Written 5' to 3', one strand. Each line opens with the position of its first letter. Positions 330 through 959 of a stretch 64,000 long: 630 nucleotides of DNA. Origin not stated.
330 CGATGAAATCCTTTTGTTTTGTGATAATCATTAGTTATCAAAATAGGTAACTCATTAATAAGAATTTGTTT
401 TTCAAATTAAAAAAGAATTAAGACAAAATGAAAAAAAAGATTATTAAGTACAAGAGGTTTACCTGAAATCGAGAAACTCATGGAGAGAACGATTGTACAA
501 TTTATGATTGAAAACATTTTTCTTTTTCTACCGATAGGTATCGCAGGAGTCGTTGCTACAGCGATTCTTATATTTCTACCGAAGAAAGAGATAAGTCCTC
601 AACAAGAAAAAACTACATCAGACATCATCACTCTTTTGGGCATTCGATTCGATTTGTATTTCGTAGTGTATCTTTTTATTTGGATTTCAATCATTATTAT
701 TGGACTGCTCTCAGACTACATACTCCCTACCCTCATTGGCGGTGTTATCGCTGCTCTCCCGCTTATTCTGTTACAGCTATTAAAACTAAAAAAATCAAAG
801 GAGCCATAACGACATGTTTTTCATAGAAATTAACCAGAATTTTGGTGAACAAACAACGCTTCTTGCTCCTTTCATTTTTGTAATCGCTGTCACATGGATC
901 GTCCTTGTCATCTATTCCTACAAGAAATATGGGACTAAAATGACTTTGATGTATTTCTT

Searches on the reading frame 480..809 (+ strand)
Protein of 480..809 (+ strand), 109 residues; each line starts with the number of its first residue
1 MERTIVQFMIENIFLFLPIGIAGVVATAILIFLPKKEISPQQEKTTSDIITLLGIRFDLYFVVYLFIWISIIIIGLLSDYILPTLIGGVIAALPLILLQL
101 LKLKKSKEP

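Call 3: search_protein_families(library=pfam, proteins=[window:480-809:+], max_evalue=0.01)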
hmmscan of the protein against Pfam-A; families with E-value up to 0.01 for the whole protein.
window:480-809:+ (109 aa): 0 families

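Call 4: search_protein_families(library=ncbifam, proteins=[window:480-809:+], max_evalue=0.01)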
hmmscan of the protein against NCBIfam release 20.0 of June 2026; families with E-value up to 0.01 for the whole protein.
window:480-809:+ (109 aa): 1 family
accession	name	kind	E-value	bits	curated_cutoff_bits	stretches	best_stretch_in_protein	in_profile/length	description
TIGR00909.1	2A0306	subfamily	0.0053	15.7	556.8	1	5-77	178-254/429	amino acid transporter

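Call 97: search_protein_families(library=pfam, alignment_id=A6, max_evalue=10)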
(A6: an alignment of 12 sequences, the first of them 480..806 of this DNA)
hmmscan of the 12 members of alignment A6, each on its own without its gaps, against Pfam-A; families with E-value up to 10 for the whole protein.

A. member 1, window:480-806:+ (109 aa): 4 families
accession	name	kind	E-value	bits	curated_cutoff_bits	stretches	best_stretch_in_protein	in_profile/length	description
PF05462.17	Dicty_CAR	-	0.026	14.1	21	1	51-83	152-185/305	Slime mold cyclic AMP receptor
PF03631.20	Virul_fac_BrkB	-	0.21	11.7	33.7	1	3-100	108-209/259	Virulence factor BrkB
PF01534.23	Frizzled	-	0.26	10.9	22.3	1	5-74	179-247/322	Frizzled/Smoothened family membrane region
PF05933.18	Fun_ATP-synt_8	-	0.88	10.2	26.1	1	62-86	13-36/48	Fungal ATP synthase protein 8 (A6L)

B. families by the number of members that match (of 12 scanned): 41 families (the first 25 are shown)
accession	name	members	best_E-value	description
PF01529.25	DHHC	5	0.16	DHHC palmitoyltransferase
PF09685.15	DUF4870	4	0.0018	Domain of unknown function (DUF4870)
PF13967.11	RSN1_TM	3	0.0065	Late exocytosis, associated with Golgi transport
PF00664.28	ABC_membrane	2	0.012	ABC transporter transmembrane region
PF05038.18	Cytochrom_B558a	2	0.026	Cytochrome Cytochrome b558 alpha-subunit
PF03631.20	Virul_fac_BrkB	2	0.21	Virulence factor BrkB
PF16015.10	Promethin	2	0.32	Promethin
PF10112.14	Halogen_Hydrol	2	1.7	5-bromo-4-chloroindolyl phosphate hydrolysis protein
PF02687.27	FtsX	1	0.00061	FtsX-like permease C-terminal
PF25221.1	5TMH_Lnb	1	0.0011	Lnb transmembrane domain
PF24007.1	DUF7321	1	0.0046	Domain of unknown function (DUF7321)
PF06664.17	WLS-like_TM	1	0.011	Wntless-like, transmembrane domain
PF24400.1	DUF7544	1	0.012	Family of unknown function (DUF7544)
PF09605.15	Trep_Strep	1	0.021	Hypothetical bacterial integral membrane protein (Trep_Strep)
PF05462.17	Dicty_CAR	1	0.026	Slime mold cyclic AMP receptor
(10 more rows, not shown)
